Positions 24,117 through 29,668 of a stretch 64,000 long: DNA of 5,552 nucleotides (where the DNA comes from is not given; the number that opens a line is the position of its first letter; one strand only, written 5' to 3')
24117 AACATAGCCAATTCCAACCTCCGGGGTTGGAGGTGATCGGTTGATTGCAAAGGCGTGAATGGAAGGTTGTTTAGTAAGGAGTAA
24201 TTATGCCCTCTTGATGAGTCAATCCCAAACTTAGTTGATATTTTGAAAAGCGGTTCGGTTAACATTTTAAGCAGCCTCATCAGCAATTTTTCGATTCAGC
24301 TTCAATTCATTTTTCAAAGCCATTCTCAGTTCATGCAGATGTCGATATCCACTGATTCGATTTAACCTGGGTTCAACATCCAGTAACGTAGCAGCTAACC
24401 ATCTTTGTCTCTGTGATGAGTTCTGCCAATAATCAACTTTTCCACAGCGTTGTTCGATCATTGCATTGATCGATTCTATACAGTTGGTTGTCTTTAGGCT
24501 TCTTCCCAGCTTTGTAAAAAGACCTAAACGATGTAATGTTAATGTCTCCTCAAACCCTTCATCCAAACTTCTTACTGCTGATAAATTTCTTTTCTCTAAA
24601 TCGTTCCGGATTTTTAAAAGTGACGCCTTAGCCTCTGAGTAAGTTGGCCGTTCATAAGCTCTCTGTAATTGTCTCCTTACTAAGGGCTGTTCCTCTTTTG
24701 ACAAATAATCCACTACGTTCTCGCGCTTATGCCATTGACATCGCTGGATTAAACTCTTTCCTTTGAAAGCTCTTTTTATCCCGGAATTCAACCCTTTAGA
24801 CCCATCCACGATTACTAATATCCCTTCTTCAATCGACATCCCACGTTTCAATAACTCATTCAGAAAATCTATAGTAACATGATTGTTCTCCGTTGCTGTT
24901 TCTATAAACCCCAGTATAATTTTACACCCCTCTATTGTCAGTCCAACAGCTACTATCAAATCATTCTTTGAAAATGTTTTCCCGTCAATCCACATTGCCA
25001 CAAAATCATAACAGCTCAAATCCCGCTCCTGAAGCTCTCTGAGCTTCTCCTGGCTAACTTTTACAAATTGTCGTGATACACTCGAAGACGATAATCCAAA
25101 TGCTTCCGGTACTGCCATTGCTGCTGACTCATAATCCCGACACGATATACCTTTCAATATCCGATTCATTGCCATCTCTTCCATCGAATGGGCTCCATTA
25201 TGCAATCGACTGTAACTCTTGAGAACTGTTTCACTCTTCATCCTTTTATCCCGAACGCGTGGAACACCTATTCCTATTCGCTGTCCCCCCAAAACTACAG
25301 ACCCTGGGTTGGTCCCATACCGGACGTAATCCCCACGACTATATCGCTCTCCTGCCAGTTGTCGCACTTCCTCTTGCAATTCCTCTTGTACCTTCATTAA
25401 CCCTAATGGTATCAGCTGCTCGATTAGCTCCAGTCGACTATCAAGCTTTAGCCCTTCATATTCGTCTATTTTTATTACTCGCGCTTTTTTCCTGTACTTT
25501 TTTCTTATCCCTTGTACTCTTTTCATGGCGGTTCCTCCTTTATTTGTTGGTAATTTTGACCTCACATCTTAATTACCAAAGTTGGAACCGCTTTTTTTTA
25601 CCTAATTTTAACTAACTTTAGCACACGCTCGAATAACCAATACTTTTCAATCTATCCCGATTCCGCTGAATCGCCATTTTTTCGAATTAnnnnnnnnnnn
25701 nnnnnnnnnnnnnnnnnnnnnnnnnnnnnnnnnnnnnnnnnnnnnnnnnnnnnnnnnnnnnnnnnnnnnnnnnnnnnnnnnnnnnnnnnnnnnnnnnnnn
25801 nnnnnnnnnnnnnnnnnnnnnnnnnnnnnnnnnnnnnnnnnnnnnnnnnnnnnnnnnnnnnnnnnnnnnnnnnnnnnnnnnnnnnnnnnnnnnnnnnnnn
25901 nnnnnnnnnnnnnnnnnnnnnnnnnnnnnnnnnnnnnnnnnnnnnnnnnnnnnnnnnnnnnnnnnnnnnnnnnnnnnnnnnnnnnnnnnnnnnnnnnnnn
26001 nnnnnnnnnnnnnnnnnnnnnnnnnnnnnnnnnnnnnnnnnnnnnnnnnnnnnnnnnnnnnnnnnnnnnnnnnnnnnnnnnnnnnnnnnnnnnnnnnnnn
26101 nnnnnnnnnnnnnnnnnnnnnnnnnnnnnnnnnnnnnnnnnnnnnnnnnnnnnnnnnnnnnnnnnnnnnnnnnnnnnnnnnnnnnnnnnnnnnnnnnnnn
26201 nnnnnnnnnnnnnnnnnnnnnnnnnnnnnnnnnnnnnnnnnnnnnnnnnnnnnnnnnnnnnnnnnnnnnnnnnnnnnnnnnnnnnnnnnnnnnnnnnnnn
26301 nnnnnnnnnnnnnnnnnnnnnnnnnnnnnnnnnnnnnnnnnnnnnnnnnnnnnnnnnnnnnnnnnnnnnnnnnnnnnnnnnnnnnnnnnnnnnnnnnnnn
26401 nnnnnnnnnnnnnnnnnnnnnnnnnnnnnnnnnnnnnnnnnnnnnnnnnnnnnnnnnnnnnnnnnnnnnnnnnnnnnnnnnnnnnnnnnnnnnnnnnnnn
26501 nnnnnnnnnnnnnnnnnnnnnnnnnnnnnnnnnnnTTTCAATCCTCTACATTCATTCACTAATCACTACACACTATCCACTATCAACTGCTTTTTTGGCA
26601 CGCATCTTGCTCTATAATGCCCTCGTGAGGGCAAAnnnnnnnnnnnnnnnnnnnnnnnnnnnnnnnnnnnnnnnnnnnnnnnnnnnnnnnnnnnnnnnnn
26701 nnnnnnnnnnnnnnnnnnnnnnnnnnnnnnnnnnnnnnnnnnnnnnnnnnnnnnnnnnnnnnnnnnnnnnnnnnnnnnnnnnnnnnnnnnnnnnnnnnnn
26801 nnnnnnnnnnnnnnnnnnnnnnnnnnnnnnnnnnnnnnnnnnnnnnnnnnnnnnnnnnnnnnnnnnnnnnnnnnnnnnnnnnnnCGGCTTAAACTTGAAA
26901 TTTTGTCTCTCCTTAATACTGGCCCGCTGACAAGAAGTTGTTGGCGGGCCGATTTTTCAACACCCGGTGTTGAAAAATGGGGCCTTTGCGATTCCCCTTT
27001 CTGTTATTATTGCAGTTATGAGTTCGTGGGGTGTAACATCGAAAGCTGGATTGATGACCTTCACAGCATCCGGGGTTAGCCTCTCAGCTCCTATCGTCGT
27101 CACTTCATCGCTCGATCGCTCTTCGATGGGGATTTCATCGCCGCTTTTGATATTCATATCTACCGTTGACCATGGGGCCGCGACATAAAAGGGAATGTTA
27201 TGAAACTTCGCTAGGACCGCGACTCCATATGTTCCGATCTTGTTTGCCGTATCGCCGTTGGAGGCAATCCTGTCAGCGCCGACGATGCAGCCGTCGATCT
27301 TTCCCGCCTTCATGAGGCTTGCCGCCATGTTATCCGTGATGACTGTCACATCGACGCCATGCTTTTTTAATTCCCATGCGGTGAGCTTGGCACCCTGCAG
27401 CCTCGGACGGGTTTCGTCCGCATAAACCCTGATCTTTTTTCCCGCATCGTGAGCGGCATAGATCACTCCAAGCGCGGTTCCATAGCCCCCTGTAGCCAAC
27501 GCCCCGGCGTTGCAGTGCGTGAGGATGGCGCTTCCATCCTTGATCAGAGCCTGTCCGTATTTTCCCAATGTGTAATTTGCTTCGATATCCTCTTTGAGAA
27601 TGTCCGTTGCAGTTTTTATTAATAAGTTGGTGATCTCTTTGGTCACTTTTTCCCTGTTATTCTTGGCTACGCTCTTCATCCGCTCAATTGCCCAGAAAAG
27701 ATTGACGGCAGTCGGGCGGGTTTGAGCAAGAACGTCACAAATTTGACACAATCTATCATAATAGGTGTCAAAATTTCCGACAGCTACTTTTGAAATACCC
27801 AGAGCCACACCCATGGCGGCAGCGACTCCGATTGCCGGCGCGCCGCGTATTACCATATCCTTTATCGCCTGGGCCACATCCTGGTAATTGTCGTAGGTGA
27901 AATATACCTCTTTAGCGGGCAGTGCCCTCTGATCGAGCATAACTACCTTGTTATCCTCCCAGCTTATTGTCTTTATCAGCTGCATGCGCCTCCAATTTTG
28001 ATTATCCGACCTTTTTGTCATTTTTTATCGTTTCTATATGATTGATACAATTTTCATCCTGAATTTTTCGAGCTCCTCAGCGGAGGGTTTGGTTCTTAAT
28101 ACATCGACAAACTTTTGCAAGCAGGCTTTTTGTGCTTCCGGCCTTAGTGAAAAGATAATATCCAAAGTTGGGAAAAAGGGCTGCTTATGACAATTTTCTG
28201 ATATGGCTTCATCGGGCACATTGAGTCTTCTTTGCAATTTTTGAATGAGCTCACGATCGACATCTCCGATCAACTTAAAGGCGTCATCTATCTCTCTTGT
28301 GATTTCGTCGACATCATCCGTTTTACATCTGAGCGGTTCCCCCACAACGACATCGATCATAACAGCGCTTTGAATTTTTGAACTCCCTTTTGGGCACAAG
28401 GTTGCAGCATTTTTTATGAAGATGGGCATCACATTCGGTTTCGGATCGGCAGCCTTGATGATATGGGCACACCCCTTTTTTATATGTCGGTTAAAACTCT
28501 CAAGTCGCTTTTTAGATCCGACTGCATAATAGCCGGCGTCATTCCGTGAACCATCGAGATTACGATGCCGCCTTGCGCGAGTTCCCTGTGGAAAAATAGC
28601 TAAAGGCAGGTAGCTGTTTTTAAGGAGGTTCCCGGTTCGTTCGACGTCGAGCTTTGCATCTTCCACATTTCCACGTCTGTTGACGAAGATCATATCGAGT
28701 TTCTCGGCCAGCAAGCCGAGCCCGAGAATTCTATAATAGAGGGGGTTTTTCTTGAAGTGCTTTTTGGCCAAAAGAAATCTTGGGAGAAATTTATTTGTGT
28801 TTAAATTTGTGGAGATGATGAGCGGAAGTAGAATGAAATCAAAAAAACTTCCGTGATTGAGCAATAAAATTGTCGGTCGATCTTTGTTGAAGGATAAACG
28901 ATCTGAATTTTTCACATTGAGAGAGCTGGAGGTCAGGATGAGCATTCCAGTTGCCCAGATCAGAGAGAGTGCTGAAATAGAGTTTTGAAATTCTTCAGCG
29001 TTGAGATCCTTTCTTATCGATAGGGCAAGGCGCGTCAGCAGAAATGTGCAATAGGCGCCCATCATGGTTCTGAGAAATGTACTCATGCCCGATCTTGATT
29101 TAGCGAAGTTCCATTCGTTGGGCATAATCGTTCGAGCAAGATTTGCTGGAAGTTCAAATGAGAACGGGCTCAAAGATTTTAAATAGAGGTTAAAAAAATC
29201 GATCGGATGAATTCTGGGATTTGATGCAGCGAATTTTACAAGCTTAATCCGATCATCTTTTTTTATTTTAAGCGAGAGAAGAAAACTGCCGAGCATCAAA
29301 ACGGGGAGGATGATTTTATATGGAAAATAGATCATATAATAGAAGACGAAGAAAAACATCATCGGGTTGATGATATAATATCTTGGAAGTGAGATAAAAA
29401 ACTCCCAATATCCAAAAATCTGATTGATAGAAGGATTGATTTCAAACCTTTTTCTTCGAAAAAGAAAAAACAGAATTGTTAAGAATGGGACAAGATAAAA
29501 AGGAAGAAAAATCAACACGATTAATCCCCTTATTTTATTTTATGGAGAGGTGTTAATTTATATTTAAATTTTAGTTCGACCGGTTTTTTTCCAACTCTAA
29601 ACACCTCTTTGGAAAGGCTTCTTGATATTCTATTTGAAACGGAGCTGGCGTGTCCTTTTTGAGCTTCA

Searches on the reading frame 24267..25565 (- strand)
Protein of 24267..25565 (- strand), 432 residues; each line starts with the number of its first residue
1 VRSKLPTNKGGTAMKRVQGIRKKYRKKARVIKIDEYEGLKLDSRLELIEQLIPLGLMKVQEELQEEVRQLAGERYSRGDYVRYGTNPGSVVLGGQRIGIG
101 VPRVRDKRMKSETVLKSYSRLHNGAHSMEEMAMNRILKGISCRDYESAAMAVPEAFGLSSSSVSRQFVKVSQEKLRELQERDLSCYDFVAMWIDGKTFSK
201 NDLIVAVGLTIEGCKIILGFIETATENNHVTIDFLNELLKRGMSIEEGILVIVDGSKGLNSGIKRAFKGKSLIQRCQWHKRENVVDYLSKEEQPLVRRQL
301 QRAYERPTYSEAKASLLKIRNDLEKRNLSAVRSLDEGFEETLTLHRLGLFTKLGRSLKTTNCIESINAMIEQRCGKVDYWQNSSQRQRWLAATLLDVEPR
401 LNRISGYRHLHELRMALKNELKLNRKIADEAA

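Call 39: search_protein_families(library=pfam, proteins=[window:24267-25565:-], max_evalue=0.0001)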
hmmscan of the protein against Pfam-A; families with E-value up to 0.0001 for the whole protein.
window:24267-25565:- (432 aa): 1 family
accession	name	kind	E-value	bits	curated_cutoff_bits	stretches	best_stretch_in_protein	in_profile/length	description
PF00872.24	Transposase_mut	-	6.3e-37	127.8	21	1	59-397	38-372/379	Transposase, Mutator family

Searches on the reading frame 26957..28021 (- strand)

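Call 39: search_protein_families(library=pfam, proteins=[window:26957-28021:-], max_evalue=0.0001)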
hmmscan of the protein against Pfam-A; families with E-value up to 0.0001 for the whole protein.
window:26957-28021:- (354 aa): 1 family
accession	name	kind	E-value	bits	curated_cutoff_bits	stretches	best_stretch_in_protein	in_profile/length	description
PF01008.23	IF-2B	-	1.3e-92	310.5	22.4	1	58-345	2-278/280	Initiation factor 2 subunit family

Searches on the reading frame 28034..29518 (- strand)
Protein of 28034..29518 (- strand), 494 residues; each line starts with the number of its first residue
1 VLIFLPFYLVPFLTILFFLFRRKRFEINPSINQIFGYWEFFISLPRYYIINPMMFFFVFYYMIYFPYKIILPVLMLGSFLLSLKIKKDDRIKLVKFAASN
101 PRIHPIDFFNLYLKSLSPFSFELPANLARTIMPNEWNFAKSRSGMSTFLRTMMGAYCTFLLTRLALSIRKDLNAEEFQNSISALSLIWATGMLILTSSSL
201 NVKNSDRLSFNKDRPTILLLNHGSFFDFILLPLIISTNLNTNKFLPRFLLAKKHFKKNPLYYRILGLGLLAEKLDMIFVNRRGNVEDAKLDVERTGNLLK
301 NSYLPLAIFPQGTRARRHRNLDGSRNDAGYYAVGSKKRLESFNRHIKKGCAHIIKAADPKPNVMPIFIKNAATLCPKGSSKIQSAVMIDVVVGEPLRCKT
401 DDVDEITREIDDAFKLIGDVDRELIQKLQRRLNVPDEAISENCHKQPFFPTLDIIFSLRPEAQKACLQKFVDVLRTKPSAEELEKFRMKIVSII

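Call 39: search_protein_families(library=pfam, proteins=[window:28034-29518:-], max_evalue=0.0001)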
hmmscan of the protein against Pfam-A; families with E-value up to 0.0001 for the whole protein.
window:28034-29518:- (494 aa): 1 family
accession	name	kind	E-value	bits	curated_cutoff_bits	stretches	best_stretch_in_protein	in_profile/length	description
PF01553.26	Acyltransferase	-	2.4e-12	47.2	23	1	210-368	10-131/132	Acyltransferase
